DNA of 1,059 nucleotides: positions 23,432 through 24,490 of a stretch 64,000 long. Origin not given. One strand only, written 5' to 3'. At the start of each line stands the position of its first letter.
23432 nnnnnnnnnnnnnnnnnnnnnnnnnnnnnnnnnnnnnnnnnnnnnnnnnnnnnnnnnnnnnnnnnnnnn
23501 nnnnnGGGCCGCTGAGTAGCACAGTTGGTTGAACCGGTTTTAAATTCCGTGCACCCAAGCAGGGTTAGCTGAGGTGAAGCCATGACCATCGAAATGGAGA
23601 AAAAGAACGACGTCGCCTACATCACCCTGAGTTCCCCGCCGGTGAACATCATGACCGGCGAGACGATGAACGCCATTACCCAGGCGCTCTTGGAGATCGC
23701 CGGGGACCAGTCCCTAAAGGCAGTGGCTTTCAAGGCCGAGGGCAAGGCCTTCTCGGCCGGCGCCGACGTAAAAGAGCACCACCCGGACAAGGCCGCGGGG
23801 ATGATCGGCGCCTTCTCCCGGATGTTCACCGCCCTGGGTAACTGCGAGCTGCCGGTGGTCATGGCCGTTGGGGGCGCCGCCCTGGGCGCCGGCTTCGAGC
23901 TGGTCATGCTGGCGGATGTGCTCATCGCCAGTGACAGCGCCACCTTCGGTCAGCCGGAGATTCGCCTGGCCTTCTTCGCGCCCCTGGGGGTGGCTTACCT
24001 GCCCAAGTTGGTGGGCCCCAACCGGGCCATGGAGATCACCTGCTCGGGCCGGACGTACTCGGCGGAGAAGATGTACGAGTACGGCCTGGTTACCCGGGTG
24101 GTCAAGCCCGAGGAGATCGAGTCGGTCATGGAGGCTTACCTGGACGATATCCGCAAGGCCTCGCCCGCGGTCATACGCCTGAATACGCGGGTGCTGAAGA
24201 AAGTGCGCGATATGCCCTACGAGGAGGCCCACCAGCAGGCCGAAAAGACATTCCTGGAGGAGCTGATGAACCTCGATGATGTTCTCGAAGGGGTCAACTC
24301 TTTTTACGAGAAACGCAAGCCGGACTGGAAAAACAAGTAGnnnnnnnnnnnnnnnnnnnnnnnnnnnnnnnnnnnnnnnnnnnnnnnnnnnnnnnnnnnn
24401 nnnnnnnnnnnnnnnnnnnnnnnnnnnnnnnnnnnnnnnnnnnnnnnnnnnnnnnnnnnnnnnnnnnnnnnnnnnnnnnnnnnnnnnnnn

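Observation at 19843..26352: Seven-gene beta-oxidation-like operon with thiolase + SCPx-thiolase/DUF35 pair resembling benzylsuccinate (bbs) or steroid side-chain modules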

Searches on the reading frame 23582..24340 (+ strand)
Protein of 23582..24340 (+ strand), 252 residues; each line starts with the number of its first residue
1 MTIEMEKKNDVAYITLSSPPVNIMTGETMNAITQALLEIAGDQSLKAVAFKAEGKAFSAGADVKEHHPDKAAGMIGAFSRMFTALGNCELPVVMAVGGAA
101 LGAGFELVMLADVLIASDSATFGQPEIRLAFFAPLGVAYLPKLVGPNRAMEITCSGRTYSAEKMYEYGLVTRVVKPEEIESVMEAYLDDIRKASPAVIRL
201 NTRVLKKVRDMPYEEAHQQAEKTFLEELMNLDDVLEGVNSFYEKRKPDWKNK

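Call 7: search_protein_families(library=pfam, proteins=[window:23582-24340:+])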
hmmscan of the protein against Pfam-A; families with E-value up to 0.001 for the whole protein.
window:23582-24340:+ (252 aa): 2 families
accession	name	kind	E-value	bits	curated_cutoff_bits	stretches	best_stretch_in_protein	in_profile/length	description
PF00378.25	ECH_1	-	2.2e-51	175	27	1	6-251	1-250/251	Enoyl-CoA hydratase/isomerase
PF16113.10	ECH_2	-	2.2e-25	90.3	27.2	1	13-185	3-183/335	Enoyl-CoA hydratase/isomerase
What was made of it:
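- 23582..24340 (+): g5: crotonase-fold enoyl-CoA hydratase, 252 aa, with both catalytic Glu present (GFELVM, GQPEIRL). It is Dch-like but below the Dch threshold. ECH_1 domain (call 7).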

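Call 8: search_protein_families(library=ncbifam, proteins=[window:23582-24340:+])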
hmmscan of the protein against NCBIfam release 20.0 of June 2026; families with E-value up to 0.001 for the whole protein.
window:23582-24340:+ (252 aa): 71 families (the best 25 are shown)
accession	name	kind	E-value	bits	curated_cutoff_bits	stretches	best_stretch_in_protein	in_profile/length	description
NF051848.1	EnCoAHydtEchA19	equivalog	1.7e-43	149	400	1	3-251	2-257/258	enoyl-CoA hydratase EchA19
TIGR03189.1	dienoyl_CoA_hyt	equivalog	2.8e-43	148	292.5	1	5-252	5-251/251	cyclohexa-1,5-dienecarbonyl-CoA hydratase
NF005803.0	PRK07658.1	equivalog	3e-43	148.1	313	1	3-252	4-257/257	enoyl-CoA hydratase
NF005073.0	PRK06495.1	subfamily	7.6e-43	146.6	296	1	3-251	6-256/257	enoyl-CoA hydratase/isomerase family protein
NF006008.0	PRK08139.1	equivalog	3.1e-42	144.9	313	1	3-251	13-265/266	enoyl-CoA hydratase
NF042430.2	EnCoAhydt_DpgD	equivalog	1.1e-39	136.4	400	1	6-251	2-257/258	enoyl-CoA-hydratase DpgD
NF006566.0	PRK09076.1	subfamily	1.3e-39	136.4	286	1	2-252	6-260/260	enoyl-CoA hydratase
NF006007.0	PRK08138.1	subfamily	3.6e-39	134.7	355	1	5-251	12-260/261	enoyl-CoA hydratase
NF004517.0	PRK05862.1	equivalog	4.7e-39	134.4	396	1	2-252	5-257/257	enoyl-CoA hydratase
NF006699.0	PRK09245.1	subfamily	8.3e-37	126.9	354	1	3-251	5-265/266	crotonase/enoyl-CoA hydratase family protein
NF007239.0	PRK09674.1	equivalog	7.5e-36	123.9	371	1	5-250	8-255/257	2,3-dehydroadipyl-CoA hydratase PaaF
NF006100.0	PRK08252.1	subfamily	9.3e-36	123.7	282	1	2-251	4-253/254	crotonase/enoyl-CoA hydratase family protein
NF005925.0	PRK07938.1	equivalog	3.7e-35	121.5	260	1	5-246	6-248/252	enoyl-CoA hydratase family protein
NF004475.0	PRK05809.1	subfamily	5.1e-35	121.2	394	1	3-252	6-260/260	short-chain-enoyl-CoA hydratase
NF004857.0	PRK06210.1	equivalog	2.6e-33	115.6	341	1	6-250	13-273/275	enoyl-CoA hydratase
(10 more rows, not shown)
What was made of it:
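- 23582..24340 (+): TIGR03189 scores 148 against a 292.5 cutoff (call 8).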

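Call 23: search_solved_structures(query=window:23582-24340:+, max_evalue=1e-20)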
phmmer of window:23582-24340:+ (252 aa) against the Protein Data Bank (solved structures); distinct sequences matched with E-value up to 1e-20: 38.
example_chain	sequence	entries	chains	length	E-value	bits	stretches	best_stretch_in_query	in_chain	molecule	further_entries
9qwv_A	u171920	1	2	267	2.1e-35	125.8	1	6-251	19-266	Enoyl-CoA hydratase, mitochondrial, putative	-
3pzk_A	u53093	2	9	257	1.4e-33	119.8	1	2-250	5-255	e enoyl-CoA hydratase echA8 | enoyl-CoA hydratase echA8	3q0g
3q0j_A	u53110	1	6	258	1.4e-33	119.8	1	2-250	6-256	enoyl-CoA hydratase echA8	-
3h81_A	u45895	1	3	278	1.8e-33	119.4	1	2-250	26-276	enoyl-CoA hydratase echA8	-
4fjw_D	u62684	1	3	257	3.5e-33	118.5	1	2-250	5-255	Probable enoyl-CoA hydratase echA8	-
2pbp_A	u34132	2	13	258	3.1e-31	112.1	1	6-251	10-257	Enoyl-CoA hydratase subunit I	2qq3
3pea_A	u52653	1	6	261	5.7e-30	108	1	8-250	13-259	Enoyl-CoA hydratase/isomerase family protein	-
5xzd_A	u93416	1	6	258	6.4e-30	107.8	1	2-252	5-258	Enoyl-CoA hydratase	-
2ej5_A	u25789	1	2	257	3e-29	105.6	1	2-249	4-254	Enoyl-CoA hydratase subunit II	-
5zai_A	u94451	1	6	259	1.3e-27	100.3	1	2-252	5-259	3-hydroxypropionyl-coenzyme A dehydratase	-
7oeq_A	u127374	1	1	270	1.5e-27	100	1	45-250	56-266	Mevalonyl-coenzyme A hydratase sidH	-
5z7r_A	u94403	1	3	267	2e-27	99.7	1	4-248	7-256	Short-chain-enoyl-CoA hydratase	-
1ey3_A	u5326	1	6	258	1.2e-26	97.2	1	6-251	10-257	ENOYL-COA HYDRATASE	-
1mj3_A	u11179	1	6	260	1.2e-26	97.1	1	6-251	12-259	ENOYL-COA HYDRATASE, MITOCHONDRIAL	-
1dub_A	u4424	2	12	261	1.2e-26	97.1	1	6-251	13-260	2-ENOYL-COA HYDRATASE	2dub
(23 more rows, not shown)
